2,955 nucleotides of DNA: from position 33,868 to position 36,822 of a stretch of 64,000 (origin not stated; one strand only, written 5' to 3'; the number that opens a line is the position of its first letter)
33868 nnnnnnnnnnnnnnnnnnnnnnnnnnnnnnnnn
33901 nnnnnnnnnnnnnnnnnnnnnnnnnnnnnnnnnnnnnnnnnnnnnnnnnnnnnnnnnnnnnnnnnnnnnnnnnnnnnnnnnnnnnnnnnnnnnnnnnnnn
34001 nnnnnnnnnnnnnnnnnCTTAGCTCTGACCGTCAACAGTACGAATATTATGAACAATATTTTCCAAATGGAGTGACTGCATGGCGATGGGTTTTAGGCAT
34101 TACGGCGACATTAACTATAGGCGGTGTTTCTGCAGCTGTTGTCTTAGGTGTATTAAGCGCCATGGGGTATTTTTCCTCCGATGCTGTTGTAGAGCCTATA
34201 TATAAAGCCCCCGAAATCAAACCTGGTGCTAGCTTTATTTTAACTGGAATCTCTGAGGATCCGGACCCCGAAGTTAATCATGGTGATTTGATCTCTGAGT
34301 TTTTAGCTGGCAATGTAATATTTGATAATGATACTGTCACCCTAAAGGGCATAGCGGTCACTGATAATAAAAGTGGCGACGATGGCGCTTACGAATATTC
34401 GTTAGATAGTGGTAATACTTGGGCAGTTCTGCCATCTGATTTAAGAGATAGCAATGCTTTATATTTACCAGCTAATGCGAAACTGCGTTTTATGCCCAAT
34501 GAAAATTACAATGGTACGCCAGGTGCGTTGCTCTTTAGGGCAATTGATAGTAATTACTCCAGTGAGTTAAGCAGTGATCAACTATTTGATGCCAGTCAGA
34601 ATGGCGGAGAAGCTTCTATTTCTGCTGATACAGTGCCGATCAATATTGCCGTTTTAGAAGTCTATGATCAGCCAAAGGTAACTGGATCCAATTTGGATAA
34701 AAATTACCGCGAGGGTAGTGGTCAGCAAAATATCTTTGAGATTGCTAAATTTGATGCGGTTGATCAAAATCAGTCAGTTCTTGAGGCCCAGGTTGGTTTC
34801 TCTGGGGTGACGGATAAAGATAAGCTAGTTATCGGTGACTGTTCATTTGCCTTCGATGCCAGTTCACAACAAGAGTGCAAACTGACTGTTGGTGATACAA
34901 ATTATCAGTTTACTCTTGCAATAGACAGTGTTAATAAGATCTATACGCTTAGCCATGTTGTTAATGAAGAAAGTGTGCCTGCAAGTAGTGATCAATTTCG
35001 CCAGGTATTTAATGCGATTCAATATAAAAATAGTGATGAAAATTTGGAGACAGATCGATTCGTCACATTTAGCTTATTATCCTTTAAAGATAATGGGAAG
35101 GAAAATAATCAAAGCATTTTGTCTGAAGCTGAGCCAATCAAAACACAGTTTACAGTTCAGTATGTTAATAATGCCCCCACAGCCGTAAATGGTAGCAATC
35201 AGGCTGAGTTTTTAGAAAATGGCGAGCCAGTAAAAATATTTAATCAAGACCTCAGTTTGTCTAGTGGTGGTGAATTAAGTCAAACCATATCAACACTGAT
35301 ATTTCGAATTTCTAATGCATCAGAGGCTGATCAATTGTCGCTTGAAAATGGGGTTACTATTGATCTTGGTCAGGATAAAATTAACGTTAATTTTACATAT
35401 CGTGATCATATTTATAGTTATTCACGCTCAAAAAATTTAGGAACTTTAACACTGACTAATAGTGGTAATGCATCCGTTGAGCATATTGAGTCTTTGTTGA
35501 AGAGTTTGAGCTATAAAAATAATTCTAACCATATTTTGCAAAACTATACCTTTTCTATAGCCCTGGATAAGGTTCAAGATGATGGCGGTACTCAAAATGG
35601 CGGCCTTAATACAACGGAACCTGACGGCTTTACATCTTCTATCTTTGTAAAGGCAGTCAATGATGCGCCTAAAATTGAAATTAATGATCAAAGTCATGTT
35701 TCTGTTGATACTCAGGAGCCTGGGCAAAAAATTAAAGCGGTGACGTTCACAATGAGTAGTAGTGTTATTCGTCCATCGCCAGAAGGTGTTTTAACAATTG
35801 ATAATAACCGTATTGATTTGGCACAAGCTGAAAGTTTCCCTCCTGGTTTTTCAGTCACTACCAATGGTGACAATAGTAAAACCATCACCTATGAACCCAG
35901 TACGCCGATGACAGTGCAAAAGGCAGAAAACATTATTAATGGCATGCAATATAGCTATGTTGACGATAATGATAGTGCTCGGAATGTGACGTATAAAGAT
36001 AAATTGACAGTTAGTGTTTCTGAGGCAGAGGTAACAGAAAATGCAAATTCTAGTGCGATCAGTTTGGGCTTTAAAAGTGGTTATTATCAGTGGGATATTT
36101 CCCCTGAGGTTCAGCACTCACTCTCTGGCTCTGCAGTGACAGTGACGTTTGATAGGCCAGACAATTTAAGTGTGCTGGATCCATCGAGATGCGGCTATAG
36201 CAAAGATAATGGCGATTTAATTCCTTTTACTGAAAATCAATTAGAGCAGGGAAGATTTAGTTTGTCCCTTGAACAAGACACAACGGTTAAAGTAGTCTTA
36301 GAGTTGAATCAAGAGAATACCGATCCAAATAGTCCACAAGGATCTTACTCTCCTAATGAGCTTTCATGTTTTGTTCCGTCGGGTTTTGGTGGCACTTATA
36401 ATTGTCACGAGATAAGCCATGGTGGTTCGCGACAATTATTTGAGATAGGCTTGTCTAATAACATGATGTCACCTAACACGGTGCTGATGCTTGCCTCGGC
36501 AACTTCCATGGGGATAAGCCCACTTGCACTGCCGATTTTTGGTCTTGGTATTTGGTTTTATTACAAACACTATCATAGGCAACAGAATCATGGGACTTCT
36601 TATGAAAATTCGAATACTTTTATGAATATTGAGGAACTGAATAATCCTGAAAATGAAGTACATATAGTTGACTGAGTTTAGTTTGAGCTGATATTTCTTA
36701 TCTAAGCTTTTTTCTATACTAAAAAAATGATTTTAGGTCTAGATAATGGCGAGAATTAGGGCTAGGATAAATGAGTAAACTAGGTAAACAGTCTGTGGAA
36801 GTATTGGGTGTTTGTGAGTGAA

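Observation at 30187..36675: Giant chimeric protein: cytoplasm-sized coiled coil joined through a TM to adhesin-type cadherin-like modules, then a second TM and an acidic tail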

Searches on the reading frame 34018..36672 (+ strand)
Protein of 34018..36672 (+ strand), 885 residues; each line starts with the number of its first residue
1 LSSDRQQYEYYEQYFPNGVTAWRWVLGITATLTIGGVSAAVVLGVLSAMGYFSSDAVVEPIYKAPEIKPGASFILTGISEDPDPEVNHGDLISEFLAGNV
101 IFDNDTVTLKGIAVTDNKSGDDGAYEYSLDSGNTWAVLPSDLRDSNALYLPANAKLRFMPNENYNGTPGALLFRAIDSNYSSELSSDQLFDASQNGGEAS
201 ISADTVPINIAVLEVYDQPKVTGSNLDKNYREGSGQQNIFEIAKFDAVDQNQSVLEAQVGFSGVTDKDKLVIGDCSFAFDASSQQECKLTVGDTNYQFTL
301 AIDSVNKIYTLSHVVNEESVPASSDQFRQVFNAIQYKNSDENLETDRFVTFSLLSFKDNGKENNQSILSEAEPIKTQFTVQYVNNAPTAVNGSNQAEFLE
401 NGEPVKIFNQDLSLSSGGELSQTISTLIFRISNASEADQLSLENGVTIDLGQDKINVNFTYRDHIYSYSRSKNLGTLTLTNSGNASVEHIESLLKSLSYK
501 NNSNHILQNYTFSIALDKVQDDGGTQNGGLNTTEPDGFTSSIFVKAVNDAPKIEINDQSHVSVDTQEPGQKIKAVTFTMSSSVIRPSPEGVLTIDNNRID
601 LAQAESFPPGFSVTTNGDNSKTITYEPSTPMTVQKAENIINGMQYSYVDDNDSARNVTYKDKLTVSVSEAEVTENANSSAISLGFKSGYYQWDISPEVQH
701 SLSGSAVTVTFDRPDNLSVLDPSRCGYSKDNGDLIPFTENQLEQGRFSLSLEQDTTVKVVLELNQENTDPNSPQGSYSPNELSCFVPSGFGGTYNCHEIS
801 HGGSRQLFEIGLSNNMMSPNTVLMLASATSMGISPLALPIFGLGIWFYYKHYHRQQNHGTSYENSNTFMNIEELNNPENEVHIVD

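Call 10: find_homologous_proteins(query=window:34018-36672:+, max_evalue=0.001)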
Query window:34018-36672:+ (885 aa): 1 proteins with E <= 0.001 among 8000 candidates.
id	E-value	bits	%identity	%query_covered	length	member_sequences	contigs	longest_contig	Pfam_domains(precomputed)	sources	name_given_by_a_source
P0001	2.6e-10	57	33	18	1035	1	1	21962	PF17963.8,PF17892.8,PF17803.8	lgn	-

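Call 11: find_related_loci(query=window:34018-36672:+, collection=genome_contigs, flank=10000)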
Query window:34018-36672:+ (885 aa) in genome_contigs; peptide patterns used: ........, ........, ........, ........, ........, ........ (x = any residue, [..] = any of these).
29 stretches matched a pattern, but none encodes a relative of the query by tblastn (E <= 1e-3).

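Call 26: search_solved_structures(query=window:34177-36480:+, max_evalue=1, show_alignments=2)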
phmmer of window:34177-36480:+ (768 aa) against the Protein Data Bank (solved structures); distinct sequences matched with E-value up to 1: 0.

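Call 30: search_protein_representatives(protein=window:34018-36672:+)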
Query: 885 residues. Proteins with E-value up to 0.001 (for the whole library): 1418; up to 1e-10: 677; up to 1e-30: 137. The best 150 are listed.
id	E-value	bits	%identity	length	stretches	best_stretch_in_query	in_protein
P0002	0.0e+00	1970.5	100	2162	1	1-885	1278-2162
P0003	5.7e-159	547.4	39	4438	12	108-223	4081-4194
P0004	6.2e-149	514.2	35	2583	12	57-221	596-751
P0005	2.7e-127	442.6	31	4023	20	57-227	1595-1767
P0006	1.7e-119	416.8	40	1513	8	108-223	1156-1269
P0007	5.8e-110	385.3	32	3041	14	45-228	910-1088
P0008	2.7e-107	376.4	33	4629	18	42-221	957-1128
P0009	7.3e-104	365.1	36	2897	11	110-224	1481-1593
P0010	4.8e-93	329.3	35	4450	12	58-224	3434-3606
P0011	5.2e-93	329.2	32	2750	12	88-236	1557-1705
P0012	3.7e-90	319.8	33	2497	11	31-222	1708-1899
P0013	3.0e-82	293.6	33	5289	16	107-225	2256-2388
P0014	5.1e-77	276.3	41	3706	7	109-224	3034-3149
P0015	1.0e-76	275.3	28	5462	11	210-555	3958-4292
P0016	4.9e-76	273.0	34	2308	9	58-222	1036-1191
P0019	1.1e-73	265.3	39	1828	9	106-183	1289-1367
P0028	5.0e-64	233.3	40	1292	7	107-225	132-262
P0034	9.1e-61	222.5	30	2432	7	70-553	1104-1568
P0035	1.0e-59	219.1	36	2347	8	76-220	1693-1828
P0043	4.7e-52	193.7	42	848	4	107-225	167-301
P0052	2.6e-47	178.0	32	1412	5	59-222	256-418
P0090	5.3e-37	143.9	37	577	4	70-226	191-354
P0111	1.9e-33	132.2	29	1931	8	109-220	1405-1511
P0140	1.2e-30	122.9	30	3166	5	339-665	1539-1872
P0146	1.2e-29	119.6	28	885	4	328-654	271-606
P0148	1.5e-29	119.3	29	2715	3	58-619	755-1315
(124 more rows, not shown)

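Call 31: find_encoding_contigs(protein=P0002, flank=10000, max_places=6)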
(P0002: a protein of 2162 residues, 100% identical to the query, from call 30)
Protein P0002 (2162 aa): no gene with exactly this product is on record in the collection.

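Call 32: list_cluster_members(proteins=[P0002])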
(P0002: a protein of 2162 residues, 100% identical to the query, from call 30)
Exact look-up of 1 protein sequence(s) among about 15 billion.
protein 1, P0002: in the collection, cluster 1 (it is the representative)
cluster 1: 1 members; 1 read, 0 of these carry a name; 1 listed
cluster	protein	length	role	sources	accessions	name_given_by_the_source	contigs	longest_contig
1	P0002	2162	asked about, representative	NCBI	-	-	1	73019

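Call 35: search_protein_families(library=pfam, proteins=[P0006, P0028, P0043, P0146, P0090, P0001], max_evalue=0.001)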
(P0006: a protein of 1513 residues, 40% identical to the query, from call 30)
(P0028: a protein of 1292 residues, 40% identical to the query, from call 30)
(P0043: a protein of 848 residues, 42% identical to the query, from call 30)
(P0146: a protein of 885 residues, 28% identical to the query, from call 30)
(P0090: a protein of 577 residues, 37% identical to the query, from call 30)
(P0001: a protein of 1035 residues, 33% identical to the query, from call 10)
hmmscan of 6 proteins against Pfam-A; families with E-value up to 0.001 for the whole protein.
P0006 (1513 aa): 2 families
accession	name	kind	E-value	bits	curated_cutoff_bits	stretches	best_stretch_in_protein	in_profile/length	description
PF17892.7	Cadherin_5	-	5.9e-17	61.7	26.5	0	876-914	50-88/98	Cadherin-like domain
PF19076.6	CshA_repeat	-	1e-06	29.8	27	0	1204-1235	67-98/103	Surface adhesin CshA repetitive domain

P0028 (1292 aa): 6 families
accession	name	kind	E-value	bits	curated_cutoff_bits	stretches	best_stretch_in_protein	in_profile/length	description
PF24316.1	Tli3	-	1.8e-10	41.7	27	0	494-510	83-99/129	T6SS Tli3 immunity protein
PF21471.3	Reelin_subrepeat-B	-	1.1e-07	32.1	27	0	496-514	60-79/127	Reelin subrepeat B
PF03174.19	CHB_HEX_C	-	4.4e-06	27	23.6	0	152-165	38-51/76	Chitobiase/beta-hexosaminidase C-terminal domain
PF02012.26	BNR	-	3.3e-05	23.7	27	0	153-162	2-11/12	BNR/Asp-box repeat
PF17892.7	Cadherin_5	-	5.4e-05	23.4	26.5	0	425-456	1-31/98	Cadherin-like domain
PF15902.12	Sortilin-Vps10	-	0.00086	18.6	33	0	994-1021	405-432/446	Sortilin, neurotensin receptor 3,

P0043 (848 aa): 4 families
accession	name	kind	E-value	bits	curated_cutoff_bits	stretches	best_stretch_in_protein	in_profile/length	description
PF02012.26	BNR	-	6.3e-10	38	27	0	533-542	2-11/12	BNR/Asp-box repeat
PF24316.1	Tli3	-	4.5e-05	24.2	27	0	356-369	85-98/129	T6SS Tli3 immunity protein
PF21471.3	Reelin_subrepeat-B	-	5.9e-05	23.3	27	0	358-371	63-76/127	Reelin subrepeat B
PF03174.19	CHB_HEX_C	-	0.0001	22.6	23.6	0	532-549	38-57/76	Chitobiase/beta-hexosaminidase C-terminal domain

P0146 (885 aa): 5 families
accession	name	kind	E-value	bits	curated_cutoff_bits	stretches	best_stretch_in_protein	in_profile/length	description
PF19699.4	CLSTN_C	-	1.7e-08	34.2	27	0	724-774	11-60/354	Calsyntenin C-terminal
PF16395.11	DUF5004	-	2.6e-08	34.4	21.6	0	493-546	85-140/153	Domain of unknown function (DUF5004)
PF20623.4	Sgo0707_N2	-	2.6e-06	27.4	27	0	710-752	60-101/141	Sgo0707 N2 domain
PF18432.7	ECD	-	1.3e-05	25.3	25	0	105-142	17-50/110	Extracellular Cadherin domain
PF10356.15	RRG7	-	0.00017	21.5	22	0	590-633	2-43/185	Required for respiratory growth protein 7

P0090 (577 aa): 2 families
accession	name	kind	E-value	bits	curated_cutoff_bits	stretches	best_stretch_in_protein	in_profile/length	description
PF17803.7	Cadherin_4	-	2.6e-10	41.1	25.1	1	24-102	2-68/71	Bacterial cadherin-like domain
PF19076.6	CshA_repeat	-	0.00087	20.4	27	0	280-308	63-91/103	Surface adhesin CshA repetitive domain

P0001 (1035 aa): 3 families
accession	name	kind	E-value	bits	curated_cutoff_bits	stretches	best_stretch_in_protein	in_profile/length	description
PF17963.7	Big_9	-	2e-21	77.1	23.6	1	506-596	1-88/89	Bacterial Ig domain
PF17892.7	Cadherin_5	-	1e-18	67.4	26.5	1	505-598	1-97/98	Cadherin-like domain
PF17803.7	Cadherin_4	-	3.2e-17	63.2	25.1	1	498-566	3-71/71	Bacterial cadherin-like domain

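Call 39: search_protein_families(library=pfam, proteins=[P0034, P0148, P0140], max_evalue=0.0001)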
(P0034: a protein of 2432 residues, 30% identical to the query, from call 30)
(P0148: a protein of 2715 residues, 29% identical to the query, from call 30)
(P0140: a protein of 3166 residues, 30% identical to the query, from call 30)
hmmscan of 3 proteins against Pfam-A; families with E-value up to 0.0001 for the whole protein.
P0034 (2432 aa): 1 family
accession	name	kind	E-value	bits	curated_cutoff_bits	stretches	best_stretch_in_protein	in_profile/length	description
PF14252.11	DUF4347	-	3.1e-52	177.1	24.6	1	54-203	1-154/164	Domain of unknown function (DUF4347)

P0148 (2715 aa): 6 families
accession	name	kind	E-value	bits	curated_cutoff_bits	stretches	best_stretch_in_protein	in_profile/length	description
PF14252.11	DUF4347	-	5.3e-48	163.3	24.6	1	35-187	1-154/164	Domain of unknown function (DUF4347)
PF00353.25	HemolysinCabind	-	2.7e-21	75.6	23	4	2575-2610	1-36/36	RTX calcium-binding nonapeptide repeat (4 copies)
PF17803.7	Cadherin_4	-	1.2e-10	42.2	25.1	2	2256-2319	2-65/71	Bacterial cadherin-like domain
PF17963.7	Big_9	-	2.5e-08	35.1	23.6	1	2265-2368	1-87/89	Bacterial Ig domain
PF00028.23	Cadherin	-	1.6e-06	28.9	28.8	1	2388-2466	4-92/93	Cadherin domain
PF17892.7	Cadherin_5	-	7.4e-06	26.2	26.5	1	2264-2371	1-97/98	Cadherin-like domain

P0140 (3166 aa): 3 families
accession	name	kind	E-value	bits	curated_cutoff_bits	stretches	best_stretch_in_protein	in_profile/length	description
PF05345.18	He_PIG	-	3.1e-33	114.5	24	3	693-772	10-96/96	Putative Ig domain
PF10282.15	Lactonase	-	2e-30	106.6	21.7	2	1920-2012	240-333/344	Lactonase, 7-bladed beta-propeller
PF19699.4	CLSTN_C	-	1.1e-06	28.3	27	0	2616-2702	9-96/354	Calsyntenin C-terminal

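Call 56: predict_structure(alignment_id=A1)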
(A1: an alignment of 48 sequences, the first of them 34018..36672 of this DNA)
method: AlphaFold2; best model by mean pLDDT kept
length: 885 residues; sequences in the alignment: 48
mean_pLDDT: 65.1   pTM: 0.41
mean pLDDT of the five models: 65.1, 63.6, 62.7, 62.3, 61.6
residues with pLDDT >= 90: 212; 70-90: 227; 50-70: 139; < 50: 307
segments of 3 or more residues with pLDDT < 50: 1-26, 31-53, 553-560, 566-569, 582-589, 651-758, 760-807, 811-885
pLDDT, mean of each block of 10 residues (from residue 1): 39 43 49 47 42 57 91 94 92 93 90 96 96 97 98 97 91 96 86 95 97 77 60 72 60 62 83 87 83 85 75 70 79 86 76 70 54 75 71 84 90 71 88 94 90 77 89 92 85 93 91 94 65 84 86 47 53 68 46 58 64 78 77 67 57 41 36 28 28 25 34 28 27 26 29 39 36 33 36 41 40 39 31 25 26 29 31 40 34
secondary structure, 60 per line:
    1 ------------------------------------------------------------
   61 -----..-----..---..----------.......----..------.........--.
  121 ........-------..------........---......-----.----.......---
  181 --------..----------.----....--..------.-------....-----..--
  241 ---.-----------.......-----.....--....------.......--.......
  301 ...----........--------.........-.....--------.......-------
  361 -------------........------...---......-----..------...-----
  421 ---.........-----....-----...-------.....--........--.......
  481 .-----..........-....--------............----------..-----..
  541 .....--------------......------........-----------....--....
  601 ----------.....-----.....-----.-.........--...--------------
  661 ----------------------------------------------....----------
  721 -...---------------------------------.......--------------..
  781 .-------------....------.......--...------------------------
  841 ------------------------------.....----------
elements in order (helices of 4 or more, strands of 3 or more residues): H92-96 E109-117 E123-128 E147-151 E155-160 E171-177 E206-209 E228-231 E256-262 E268-272 E275-278 E285-291 E294-303 E308-315 H324-332 E334-338 E347-353 E374-381 E388-390 E394-399 E413-415 E424-432 E438-441 E447-449 E457-461 E464-471 E474-481 H487-496 E498-501 E510-521 E539-545 E560-565 E572-579 E591-594 E597-600 E611-615 E621-625 H633-641 E644-646 E707-710 E758-764 E795-798 E805-811 H871-875

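Call 58: fold_search(model_id=the predicted structure, library=pdb)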
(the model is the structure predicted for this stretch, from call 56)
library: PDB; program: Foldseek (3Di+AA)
matches with E <= 10: 1073; with E <= 0.001: 115
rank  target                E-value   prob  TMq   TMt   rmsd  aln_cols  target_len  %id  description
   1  5dzy_B                6.4e-10  1.00  0.12  0.20  21.8       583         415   12  Protocadherin beta 8 extracellular cadherin domains 1-4 (released 2016-05-04)
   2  5dzy_E                1.3e-09  1.00  0.14  0.24  19.3       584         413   12  Protocadherin beta 8 extracellular cadherin domains 1-4 (released 2016-05-04)
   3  5iry_A                1.4e-09  1.00  0.12  0.17  21.4       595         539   10  Crystal structure of human Desmocollin-1 ectodomain (released 2016-06-22)
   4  5dzx_B                3.2e-09  1.00  0.15  0.26  20.2       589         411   13  Protocadherin beta 6 extracellular cadherin domains 1-4 (released 2016-05-04)
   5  6xi1_AAA              3.8e-09  1.00  0.14  0.24  20.6       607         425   12  Crystal structure of tetra-tandem repeat in extending RTX adhesin from Aeromonas hydrophila (released 2020-10-14)
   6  5dzy_A                6.5e-09  1.00  0.12  0.21  21.2       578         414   13  Protocadherin beta 8 extracellular cadherin domains 1-4 (released 2016-05-04)
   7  7amk_A                6.9e-09  0.99  0.09  0.14  27.9       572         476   10  Zebrafish RET Cadherin Like Domains 1 to 4. (released 2021-02-03)
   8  6xi1_BBB              9.0e-09  1.00  0.13  0.23  21.3       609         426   12  Crystal structure of tetra-tandem repeat in extending RTX adhesin from Aeromonas hydrophila (released 2020-10-14)
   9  7amk_B                9.0e-09  0.99  0.09  0.14  28.0       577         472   10  Zebrafish RET Cadherin Like Domains 1 to 4. (released 2021-02-03)
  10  3q2w_A                1.9e-08  1.00  0.16  0.23  19.1       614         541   10  Crystal structure of mouse N-cadherin ectodomain (released 2011-02-23)
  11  5erd_B                5.7e-08  1.00  0.11  0.16  20.9       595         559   11  Crystal structure of human Desmoglein-2 ectodomain (released 2016-06-22)
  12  5erd_A                9.7e-08  1.00  0.13  0.18  21.1       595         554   10  Crystal structure of human Desmoglein-2 ectodomain (released 2016-06-22)
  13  7stz_C                1.0e-07  1.00  0.14  0.19  19.4       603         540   10  Crystal Structure of Human E-cadherin EC1-5 bound by mouse monoclonal antibody Fab mAb-1_19A11 (released 2022-01-26)
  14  3ubh                  1.5e-07  1.00  0.12  0.20  31.7       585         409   11  Crystal structure of Drosophila N-cadherin EC1-4 (released 2011-12-21)
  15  7sqc_O0               3.7e-07  0.98  0.09  0.08  23.2       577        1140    8  Ciliary C1 central pair apparatus isolated from Chlamydomonas reinhardtii (released 2022-04-13)
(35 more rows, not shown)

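Call 79: search_solved_structures(query=A1, max_evalue=0.01)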
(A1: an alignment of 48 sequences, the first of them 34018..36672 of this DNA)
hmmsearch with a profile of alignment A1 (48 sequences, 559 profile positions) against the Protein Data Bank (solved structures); distinct sequences matched with E-value up to 0.01: 0.

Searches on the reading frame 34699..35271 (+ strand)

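Call 19: search_protein_families(library=pfam, proteins=[window:34699-35271:+], max_evalue=10)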
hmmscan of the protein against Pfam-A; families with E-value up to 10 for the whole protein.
window:34699-35271:+ (191 aa): 3 families
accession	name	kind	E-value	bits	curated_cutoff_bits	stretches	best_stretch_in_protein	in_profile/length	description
PF05025.18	RbsD_FucU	-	0.0011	19.9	25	1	40-135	21-114/138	RbsD / FucU transport protein family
PF18579.7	Raf1_HTH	-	0.013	15.6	27.3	1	4-32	28-56/61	Rubisco accumulation factor 1 helix turn helix domain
PF20173.3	ZnF_RZ-type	-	0.04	14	27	1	44-70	21-47/54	RZ type zinc finger domain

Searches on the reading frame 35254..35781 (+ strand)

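Call 19: search_protein_families(library=pfam, proteins=[window:35254-35781:+], max_evalue=10)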
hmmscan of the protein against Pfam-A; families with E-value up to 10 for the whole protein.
window:35254-35781:+ (176 aa): 3 families
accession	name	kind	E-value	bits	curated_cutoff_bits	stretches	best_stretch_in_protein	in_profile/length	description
PF05893.19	LuxC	-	0.055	12.8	21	1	28-90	57-117/401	Acyl-CoA reductase (LuxC)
PF10665.14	Minor_capsid_1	-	0.067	14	25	1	86-155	13-82/105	Minor capsid protein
PF06334.16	Orthopox_A47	-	0.091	12.5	25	1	51-102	114-167/244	Orthopoxvirus A47 protein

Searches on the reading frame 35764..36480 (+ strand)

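Call 19: search_protein_families(library=pfam, proteins=[window:35764-36480:+], max_evalue=10)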
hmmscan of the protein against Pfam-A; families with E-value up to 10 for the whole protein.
window:35764-36480:+ (239 aa): 1 family
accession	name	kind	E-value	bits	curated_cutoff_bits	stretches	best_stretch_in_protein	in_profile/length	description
PF25784.1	BigA_N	-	0.0096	16.5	24.5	1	58-110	18-69/80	BigA and YdbA N-terminal beta barrel domain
